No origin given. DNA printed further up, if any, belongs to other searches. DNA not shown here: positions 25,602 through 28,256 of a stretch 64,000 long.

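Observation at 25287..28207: Mobile-element cargo: NB-ARC/STAND-TPR NTPase with an unassigned ~190-aa N-terminal module (candidate Avs-like sensor or element-encoded signalling regulator)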

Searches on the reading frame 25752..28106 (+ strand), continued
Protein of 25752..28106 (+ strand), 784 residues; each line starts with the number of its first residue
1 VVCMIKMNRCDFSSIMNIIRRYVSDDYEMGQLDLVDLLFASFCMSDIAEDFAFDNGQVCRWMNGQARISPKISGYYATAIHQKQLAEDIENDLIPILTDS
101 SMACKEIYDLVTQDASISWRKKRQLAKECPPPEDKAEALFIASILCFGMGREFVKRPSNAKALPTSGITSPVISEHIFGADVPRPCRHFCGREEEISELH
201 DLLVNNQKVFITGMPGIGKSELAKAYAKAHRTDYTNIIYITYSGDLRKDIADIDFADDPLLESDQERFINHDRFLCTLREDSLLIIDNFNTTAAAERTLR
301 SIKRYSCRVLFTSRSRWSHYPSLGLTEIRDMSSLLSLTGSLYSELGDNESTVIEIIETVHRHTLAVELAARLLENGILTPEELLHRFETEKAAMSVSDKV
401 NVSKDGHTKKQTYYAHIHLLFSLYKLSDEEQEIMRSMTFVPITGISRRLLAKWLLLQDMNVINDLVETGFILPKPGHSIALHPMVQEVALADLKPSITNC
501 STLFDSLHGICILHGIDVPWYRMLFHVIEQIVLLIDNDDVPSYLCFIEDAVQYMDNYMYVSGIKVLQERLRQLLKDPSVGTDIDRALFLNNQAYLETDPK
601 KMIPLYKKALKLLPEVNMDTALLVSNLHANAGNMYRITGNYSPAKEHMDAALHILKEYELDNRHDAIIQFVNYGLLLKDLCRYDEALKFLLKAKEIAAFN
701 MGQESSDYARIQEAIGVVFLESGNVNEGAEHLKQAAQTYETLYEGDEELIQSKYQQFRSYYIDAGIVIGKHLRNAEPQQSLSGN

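Call 12: find_encoding_contigs(protein=P0001, flank=10000, max_places=4)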
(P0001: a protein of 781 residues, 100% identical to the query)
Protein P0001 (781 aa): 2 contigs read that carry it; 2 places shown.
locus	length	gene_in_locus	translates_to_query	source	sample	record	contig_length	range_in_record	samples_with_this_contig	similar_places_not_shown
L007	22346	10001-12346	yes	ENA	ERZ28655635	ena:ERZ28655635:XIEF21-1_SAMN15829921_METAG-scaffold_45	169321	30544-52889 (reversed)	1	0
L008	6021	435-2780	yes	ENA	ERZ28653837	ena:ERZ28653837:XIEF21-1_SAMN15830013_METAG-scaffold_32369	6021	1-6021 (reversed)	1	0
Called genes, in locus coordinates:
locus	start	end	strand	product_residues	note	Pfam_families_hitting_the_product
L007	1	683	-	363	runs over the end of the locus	PF00581:Rhodanese, PF01206:TusA, PF13686:DrsE_2, PF02635:DsrE (weak)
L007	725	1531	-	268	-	PF00899:ThiF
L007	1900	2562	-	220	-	PF01323:DSBA, PF13462:Thioredoxin_4 (faint)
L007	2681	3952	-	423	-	PF13173:AAA_14, PF13635:DUF4143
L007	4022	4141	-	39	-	-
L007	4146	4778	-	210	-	PF06445:GyrI-like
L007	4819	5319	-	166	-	PF00857:Isochorismatase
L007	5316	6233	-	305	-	PF08220:HTH_DeoR (weak), PF08279:HTH_11, PF13412:HTH_24 (weak), PF19187:HTH_PafC (weak), PF13280:WYL, PF25583:WCX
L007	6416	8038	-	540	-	PF00239:Resolvase, PF07508:Recombinase, PF13408:Zn_ribbon_recom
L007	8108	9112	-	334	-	PF10543:ORF6N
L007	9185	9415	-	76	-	-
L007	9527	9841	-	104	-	-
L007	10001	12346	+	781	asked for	PF13191:AAA_16 (weak), PF07719:TPR_2 (faint), PF13424:TPR_12 (weak)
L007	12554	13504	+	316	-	PF17989:ALP_N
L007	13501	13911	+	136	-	-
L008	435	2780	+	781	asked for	PF13191:AAA_16 (weak), PF07719:TPR_2 (faint), PF13424:TPR_12 (weak)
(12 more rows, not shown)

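Call 17: find_related_loci(query=A1, collection=genome_contigs, flank=10000)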
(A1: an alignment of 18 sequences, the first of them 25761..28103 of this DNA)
Query A1 (781 aa) in genome_contigs; peptide patterns used: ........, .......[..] (x = any residue, [..] = any of these).
374 stretches matched a pattern; 238 encode a relative of the query (tblastn E <= 1e-3); the best 80 are kept; 80 distinct loci.
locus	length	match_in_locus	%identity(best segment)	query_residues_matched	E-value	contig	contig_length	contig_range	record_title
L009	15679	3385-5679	50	4-769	0e+0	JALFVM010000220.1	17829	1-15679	MAG: Lachnospiraceae bacterium isolate SUG1049 k141_287547, whole genome shotgun sequence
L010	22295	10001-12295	50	4-769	0e+0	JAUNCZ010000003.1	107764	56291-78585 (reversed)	MAG: Lachnospiraceae bacterium isolate S22M_St_6 NODE_80_length_107764_cov_431.311608, whole genome shotgun sequence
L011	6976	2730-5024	49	4-767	0e+0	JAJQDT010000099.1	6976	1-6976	MAG: Lachnospiraceae bacterium isolate MI.11_2 NODE_1278_length_6976_cov_13.547898, whole genome shotgun sequence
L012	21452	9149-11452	47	2-769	0e+0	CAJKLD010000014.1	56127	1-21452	MAG TPA_asm: uncultured Phascolarctobacterium sp. isolate ERR1600716-bin.39 genome assembly, contig: NODE_758_length_561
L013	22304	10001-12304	48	4-771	0e+0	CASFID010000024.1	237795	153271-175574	uncultured Eubacteriales bacterium isolate SI.A79.metabat-bins.144 genome assembly, contig: SI.A79.metabat-bins.144.fa_k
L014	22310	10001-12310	47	2-771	0e+0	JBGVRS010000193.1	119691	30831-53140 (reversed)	MAG: Lachnospiraceae bacterium isolate fecal_MAG_135 fecal_MAG_135_contig_0193, whole genome shotgun sequence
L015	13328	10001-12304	48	4-771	0e+0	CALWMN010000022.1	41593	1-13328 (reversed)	MAG: uncultured Mediterraneibacter sp. isolate BRZ_IA__bin33 genome assembly, contig: BRZ_IA__NODE_762_length_41593_cov_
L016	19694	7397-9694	48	4-769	0e+0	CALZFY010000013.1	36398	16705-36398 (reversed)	MAG: uncultured Lachnoclostridium sp. isolate SRR3176534_bin.24_metaWRAP_v1.3_MAG genome assembly, contig: ERZ8974731.39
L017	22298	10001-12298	48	4-769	0e+0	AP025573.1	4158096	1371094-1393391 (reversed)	Lachnospiraceae bacterium CE91-St61 DNA, complete genome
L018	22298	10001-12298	48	4-769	0e+0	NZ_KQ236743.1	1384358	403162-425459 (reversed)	Dorea sp. D27 supercont1.1, whole genome shotgun sequence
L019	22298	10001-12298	48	4-769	0e+0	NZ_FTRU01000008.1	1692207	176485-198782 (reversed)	Negativibacillus massiliensis strain Marseille-P3213T, whole genome shotgun sequence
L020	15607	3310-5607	48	4-769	0e+0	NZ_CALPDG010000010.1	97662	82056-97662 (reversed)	Mediterraneibacter agrestimuris strain DSM 111629 NODE_10_length_97662_cov_18.434831, whole genome shotgun sequence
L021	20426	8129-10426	48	4-769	0e+0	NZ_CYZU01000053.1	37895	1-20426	Faecalicatena contorta strain 2789STDY5834876, whole genome shotgun sequence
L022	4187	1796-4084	48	4-767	0e+0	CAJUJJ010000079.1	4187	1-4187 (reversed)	MAG TPA_asm: uncultured Clostridia bacterium isolate MGBC150949 genome assembly, contig: MGBC150949.79, whole genome sho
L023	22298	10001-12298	48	4-769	0e+0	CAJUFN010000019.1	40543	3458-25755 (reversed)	MAG TPA_asm: uncultured Lachnospiraceae bacterium isolate MGBC129736 genome assembly, contig: MGBC129736.19, whole genom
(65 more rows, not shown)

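Call 24: search_solved_structures(query=A1, max_evalue=0.01)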
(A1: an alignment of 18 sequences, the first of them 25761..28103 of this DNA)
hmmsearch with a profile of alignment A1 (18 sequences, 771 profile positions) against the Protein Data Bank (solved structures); distinct sequences matched with E-value up to 0.01: 20.
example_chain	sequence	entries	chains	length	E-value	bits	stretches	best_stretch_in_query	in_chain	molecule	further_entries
5o09_1C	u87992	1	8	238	4.9e-10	41.5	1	581-759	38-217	Bacterial kinesin light chain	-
5o01_A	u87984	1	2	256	6e-10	41.2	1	581-759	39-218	BKLC (bacterial kinesin-light chain-like)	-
7ai4_A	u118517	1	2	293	6.1e-10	41.2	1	589-760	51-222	Isoform C of Kinesin light chain 1,Isoform C of Kinesin light chain 1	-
9pmb_C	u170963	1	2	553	6.5e-10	41.1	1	590-760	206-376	Kinesin light chain 1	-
3nf1_A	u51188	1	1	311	7.1e-10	41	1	590-760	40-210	Kinesin light chain 1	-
6fv0_A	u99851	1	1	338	1.3e-09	40.1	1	590-760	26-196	Kinesin light chain 1,Torsin-1A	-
6fuz_A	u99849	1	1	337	1.3e-09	40.1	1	590-760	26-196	Kinesin light chain 1,Kinesin light chain 1,C-Jun-amino-terminal kinase-interacting protei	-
6swu_A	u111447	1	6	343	1.3e-09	40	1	590-760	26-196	Kinesin light chain 1,Kinesin light chain 1,TPR domain of kinesin light chain 1 in complex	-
5oj8_A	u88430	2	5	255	7.4e-09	37.6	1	590-760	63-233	Kinesin light chain 1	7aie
6ejn_A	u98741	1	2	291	2.2e-08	36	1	590-761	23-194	Kinesin light chain 2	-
6f9i_A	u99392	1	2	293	2.2e-08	36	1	590-761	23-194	Kinesin light chain 2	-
5ojf_A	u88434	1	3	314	2.8e-08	35.7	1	590-761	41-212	Kinesin light chain 2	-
5fjy_A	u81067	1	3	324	4.1e-08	35.1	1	590-761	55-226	KINESIN LIGHT CHAIN 2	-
3edt_B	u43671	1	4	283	4.6e-08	35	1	596-761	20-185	Kinesin light chain 2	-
3ceq_A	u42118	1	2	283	7.2e-08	34.3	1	596-761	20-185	Kinesin light chain 2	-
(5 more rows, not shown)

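Call 35: find_encoding_contigs(protein=P0013, flank=10000, max_places=2)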
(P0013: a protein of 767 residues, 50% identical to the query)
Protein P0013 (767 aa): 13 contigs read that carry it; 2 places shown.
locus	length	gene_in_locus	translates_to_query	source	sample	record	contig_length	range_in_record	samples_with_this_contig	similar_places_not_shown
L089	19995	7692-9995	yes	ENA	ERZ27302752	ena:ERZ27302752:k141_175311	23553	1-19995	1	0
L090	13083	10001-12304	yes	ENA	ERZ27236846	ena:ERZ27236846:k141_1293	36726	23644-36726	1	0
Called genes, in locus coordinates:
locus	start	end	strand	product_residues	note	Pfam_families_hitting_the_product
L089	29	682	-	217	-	-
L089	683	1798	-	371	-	PF06970:RepA_N, PF19481:DUF6017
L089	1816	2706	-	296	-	PF02195:ParB_N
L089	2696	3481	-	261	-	PF00142:Fer4_NifH, PF01656:CbiA, PF02374:ArsA_ATPase, PF06564:CBP_BcsQ, PF07015:VirC1 (faint), PF09140:MipZ (weak), PF10609:ParA, PF13614:AAA_31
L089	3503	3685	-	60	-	-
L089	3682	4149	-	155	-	PF19552:DUF6075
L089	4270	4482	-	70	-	-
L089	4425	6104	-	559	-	PF00239:Resolvase, PF07508:Recombinase, PF13408:Zn_ribbon_recom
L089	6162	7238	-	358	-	PF17761:DUF1016_N, PF06250:YhcG_C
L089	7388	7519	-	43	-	-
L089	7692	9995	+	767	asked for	PF00931:NB-ARC, PF13191:AAA_16 (weak), PF13424:TPR_12 (weak)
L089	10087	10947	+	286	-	-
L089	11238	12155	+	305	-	PF17989:ALP_N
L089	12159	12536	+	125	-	-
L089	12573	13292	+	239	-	PF06970:RepA_N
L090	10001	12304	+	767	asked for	PF00931:NB-ARC, PF13191:AAA_16 (weak), PF13424:TPR_12 (weak)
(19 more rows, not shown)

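Call 36: find_encoding_contigs(protein=P0010, flank=10000, max_places=2)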
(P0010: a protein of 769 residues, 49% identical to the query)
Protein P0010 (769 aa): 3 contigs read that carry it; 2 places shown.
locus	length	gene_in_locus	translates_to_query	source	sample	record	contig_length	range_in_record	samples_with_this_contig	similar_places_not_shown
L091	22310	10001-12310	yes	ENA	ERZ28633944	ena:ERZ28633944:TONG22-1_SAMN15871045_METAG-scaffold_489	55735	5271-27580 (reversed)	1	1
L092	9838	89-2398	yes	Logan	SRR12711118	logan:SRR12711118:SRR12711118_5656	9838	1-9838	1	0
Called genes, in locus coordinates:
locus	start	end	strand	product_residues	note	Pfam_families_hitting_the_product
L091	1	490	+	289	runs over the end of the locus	PF02517:Rce1-like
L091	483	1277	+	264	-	PF04203:Sortase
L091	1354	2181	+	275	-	PF00702:Hydrolase, PF08282:Hydrolase_3, PF12710:HAD (faint), PF05116:S6PP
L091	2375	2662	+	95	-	PF00166:Cpn10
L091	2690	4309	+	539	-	PF00118:Cpn60_TCP1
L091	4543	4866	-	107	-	PF06949:DUF1292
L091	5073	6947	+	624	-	PF00128:Alpha-amylase (weak)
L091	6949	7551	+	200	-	PF18907:DUF5662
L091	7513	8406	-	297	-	PF00849:PseudoU_synth_2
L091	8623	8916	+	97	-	PF04542:Sigma70_r2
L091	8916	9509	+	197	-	PF12844:HTH_19 (weak), PF13560:HTH_31 (weak), PF01381:HTH_3 (weak), PF13413:HTH_25 (faint)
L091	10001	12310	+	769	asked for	PF00931:NB-ARC, PF13191:AAA_16 (weak), PF13424:TPR_12 (faint)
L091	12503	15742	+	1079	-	PF04313:HSDR_N (faint), PF00270:DEAD, PF04851:ResIII, PF18766:SWI2_SNF2, PF00271:Helicase_C, PF08463:EcoEI_R_C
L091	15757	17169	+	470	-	PF12161:HsdM_N, PF02384:N6_Mtase, PF01170:UPF0020, PF07669:Eco57I (weak)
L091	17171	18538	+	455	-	PF01420:Methylase_S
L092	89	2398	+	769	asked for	PF00931:NB-ARC, PF13191:AAA_16 (weak), PF13424:TPR_12 (faint)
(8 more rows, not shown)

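Call 41: search_protein_families(library=pfam, alignment_id=A3, max_evalue=0.00001)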
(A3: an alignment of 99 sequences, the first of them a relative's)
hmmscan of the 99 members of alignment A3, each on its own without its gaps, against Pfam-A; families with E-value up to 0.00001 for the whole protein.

A. member 1, L076:13605-14558:- (317 aa): 2 families
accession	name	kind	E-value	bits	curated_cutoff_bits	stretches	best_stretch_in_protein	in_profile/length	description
PF00005.33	ABC_tran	-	6.7e-32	111.4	25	1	44-184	4-137/137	ABC transporter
PF13304.12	AAA_21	-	7.4e-09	36.5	27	0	156-212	238-298/304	AAA domain, putative AbiEii toxin, Type IV TA system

B. families by the number of members that match (of 99 scanned): 97 families (the first 25 are shown)
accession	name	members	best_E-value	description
PF00005.33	ABC_tran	5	5e-34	ABC transporter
PF13304.12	AAA_21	4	9.1e-21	AAA domain, putative AbiEii toxin, Type IV TA system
PF01381.28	HTH_3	3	1.9e-17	Helix-turn-helix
PF12844.13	HTH_19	3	2.3e-14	Helix-turn-helix domain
PF13560.12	HTH_31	3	1.5e-10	Helix-turn-helix domain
PF00248.27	Aldo_ket_red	2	8.5e-75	Aldo/keto reductase family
PF06250.17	YhcG_C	2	1.4e-60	YhcG PDDEXK nuclease domain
PF12682.12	Flavodoxin_4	2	1.5e-44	Flavodoxin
PF00072.30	Response_reg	2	3.5e-27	Response regulator receiver domain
PF00664.28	ABC_membrane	2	1.7e-25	ABC transporter transmembrane region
PF00486.34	Trans_reg_C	2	4.6e-24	Transcriptional regulatory protein, C terminal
PF04055.27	Radical_SAM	2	9.7e-19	Radical SAM superfamily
PF02518.31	HATPase_c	2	1.7e-18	Histidine kinase-, DNA gyrase B-, and HSP90-like ATPase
PF02687.27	FtsX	2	1.6e-17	FtsX-like permease C-terminal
PF04542.20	Sigma70_r2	2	1.4e-13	Sigma-70 region 2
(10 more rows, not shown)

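Call 42: search_protein_families(library=padloc, alignment_id=A3, max_evalue=1e-8)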
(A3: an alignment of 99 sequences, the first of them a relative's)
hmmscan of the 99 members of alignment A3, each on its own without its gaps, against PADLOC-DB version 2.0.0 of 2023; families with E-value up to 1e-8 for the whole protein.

A. member 1, L076:13605-14558:- (317 aa): 1 family
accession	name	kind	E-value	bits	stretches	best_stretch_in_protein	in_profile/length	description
PDLC04135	mad3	-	1.9e-28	98.1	1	144-230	252-340/374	mads_3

B. families by the number of members that match (of 99 scanned): 104 families (the first 25 are shown)
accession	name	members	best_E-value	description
PDLC04135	mad3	6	4.2e-29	mads_3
PDLC02926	HTH_VI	3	1.6e-13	-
PDLC03954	RmrA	3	4e-13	-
PDLC03951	RmrA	3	7.5e-12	-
PDLC03952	RmrA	3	1.5e-10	-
PDLC04831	PDC-S02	2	7.9e-149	-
PDLC04795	PDC-S02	2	1.6e-145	-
PDLC04810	PDC-S02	2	9.1e-133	-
PDLC04803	PDC-S02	2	3.7e-93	-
PDLC04807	PDC-S02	2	3.6e-87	-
PDLC04813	PDC-S02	2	2.4e-69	-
PDLC04822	PDC-S02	2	3.2e-65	-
PDLC04798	PDC-S02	2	1.9e-61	-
PDLC02980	AriA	2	1.6e-21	-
PDLC02903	pVip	2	1.9e-15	Viperins not associated with kinases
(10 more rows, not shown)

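Call 45: search_dna_similar(query=window:25761-28103:+, collection=plasmids, mode=protein, max_rows=20)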
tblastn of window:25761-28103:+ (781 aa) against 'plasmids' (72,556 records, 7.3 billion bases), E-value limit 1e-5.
Records with a match: 8; places in all: 9; records where one place covers at least 80% of the query: 0.
Best place of each record, by identity: <60% 8.
By first word of the organism name: Haliscomenobacter 2; Ruminococcus 2; Leptolyngbya 2; Acaryochloris 1; Pseudanabaena 1.
By predicted mobility (MOB-suite, as given by PLSDB): non-mobilizable 5; mobilizable 2; conjugative 1.
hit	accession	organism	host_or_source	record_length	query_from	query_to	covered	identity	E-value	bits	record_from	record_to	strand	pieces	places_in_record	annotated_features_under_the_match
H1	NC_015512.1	Haliscomenobacter hydrossis DSM 1100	activated sludge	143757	187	732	70%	26.1%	3e-19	101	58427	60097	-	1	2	tetratricopeptide repeat protein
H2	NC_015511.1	Haliscomenobacter hydrossis DSM 1100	activated sludge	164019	165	693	68%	25.2%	6e-22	110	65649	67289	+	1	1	tetratricopeptide repeat protein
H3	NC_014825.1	Ruminococcus albus 7 = DSM 20455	-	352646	7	507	64%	26.3%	8e-37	157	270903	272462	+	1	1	hypothetical protein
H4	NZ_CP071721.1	Acaryochloris sp. 'Moss Beach'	culture,intertidal zone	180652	186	762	74%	22.0%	2e-7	62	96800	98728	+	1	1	tetratricopeptide repeat protein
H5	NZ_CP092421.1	Leptolyngbya boryana IU 594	-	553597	161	501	44%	25.0%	1e-7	63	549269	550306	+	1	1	tetratricopeptide repeat protein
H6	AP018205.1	Leptolyngbya boryana NIES-2135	-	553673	161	501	44%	25.0%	1e-7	63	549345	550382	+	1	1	NB-ARC domain-containing protein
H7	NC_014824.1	Ruminococcus albus 7 = DSM 20455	-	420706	179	486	39%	25.3%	1e-12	80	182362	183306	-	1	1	NB-ARC domain-containing protein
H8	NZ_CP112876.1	Pseudanabaena galeata CCNP1313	-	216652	185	328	18%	29.9%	2e-6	59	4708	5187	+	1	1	AAA family ATPase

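Call 46: search_dna_similar(query=window:25761-28103:+, collection=phages, mode=protein, max_rows=15)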
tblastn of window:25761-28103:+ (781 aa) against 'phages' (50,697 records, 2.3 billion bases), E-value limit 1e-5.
Records with a match: 2; places in all: 2; records where one place covers at least 80% of the query: 1.
Best place of each record, by identity: <60% 2.
By first word of the organism name: Bacteriophage 2.
By host as written in the record: - 2.
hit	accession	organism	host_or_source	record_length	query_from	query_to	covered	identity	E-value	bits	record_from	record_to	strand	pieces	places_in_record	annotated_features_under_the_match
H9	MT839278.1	Bacteriophage sp.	human fecal samples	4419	87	767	87%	43.9%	0e+0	586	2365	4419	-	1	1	record has no annotation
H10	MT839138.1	Bacteriophage sp.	human fecal samples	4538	348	715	47%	27.6%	9e-29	129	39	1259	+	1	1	record has no annotation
